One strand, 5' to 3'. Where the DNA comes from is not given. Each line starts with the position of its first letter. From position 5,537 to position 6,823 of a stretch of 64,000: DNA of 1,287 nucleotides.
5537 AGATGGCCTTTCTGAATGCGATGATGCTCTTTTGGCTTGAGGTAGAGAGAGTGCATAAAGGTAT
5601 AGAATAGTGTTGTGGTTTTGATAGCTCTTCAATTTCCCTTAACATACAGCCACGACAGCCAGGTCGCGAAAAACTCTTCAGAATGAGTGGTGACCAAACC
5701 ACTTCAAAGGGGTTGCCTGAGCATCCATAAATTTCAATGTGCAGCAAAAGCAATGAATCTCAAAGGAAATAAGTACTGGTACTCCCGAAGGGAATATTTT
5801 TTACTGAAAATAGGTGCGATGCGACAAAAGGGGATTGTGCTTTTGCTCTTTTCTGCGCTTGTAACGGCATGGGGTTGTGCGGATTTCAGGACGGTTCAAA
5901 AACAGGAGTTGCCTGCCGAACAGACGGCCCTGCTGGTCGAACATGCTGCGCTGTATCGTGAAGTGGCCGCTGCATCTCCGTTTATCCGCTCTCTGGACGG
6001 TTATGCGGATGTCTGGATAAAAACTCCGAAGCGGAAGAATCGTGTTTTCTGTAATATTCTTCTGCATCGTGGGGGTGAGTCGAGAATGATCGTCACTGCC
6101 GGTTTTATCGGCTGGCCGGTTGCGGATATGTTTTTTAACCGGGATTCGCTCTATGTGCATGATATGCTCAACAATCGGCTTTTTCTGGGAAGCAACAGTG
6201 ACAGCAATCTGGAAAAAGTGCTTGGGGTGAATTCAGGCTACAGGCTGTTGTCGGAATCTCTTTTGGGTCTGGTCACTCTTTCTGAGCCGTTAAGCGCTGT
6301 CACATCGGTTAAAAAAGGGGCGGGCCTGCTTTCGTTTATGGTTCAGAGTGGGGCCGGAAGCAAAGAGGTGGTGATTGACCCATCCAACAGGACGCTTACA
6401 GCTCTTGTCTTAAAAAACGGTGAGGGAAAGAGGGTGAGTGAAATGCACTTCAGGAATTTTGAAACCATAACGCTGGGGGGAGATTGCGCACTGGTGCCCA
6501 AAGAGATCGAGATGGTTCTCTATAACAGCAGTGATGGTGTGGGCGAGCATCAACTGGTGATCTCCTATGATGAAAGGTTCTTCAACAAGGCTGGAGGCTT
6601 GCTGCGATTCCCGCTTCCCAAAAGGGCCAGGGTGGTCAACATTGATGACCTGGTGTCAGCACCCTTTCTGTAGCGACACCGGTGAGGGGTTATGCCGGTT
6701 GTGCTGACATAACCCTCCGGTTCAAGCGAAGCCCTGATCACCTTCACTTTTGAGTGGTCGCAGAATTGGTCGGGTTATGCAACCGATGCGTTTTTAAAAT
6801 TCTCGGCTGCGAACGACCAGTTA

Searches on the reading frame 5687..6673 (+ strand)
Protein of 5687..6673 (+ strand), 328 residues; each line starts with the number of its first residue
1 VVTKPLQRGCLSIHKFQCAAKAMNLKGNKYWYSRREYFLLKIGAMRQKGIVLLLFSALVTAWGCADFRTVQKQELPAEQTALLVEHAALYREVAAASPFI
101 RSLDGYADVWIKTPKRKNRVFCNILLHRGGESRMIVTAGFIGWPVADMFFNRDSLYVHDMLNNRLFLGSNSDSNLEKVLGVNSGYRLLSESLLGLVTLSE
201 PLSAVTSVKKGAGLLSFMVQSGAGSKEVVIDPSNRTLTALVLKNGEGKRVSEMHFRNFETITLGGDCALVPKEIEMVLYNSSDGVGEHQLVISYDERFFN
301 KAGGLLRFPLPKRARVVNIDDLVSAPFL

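Call 46: search_protein_families(library=pfam, proteins=[window:5687-6673:+], max_evalue=0.01)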
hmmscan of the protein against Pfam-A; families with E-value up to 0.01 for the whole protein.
window:5687-6673:+ (328 aa): 2 families
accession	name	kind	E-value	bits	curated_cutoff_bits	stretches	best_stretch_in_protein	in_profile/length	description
PF14125.13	DUF4292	-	1.5e-44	152.6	23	1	97-315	1-207/209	Domain of unknown function (DUF4292)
PF02404.20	SCF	-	0.0096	15.8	21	0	98-178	144-218/275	Stem cell factor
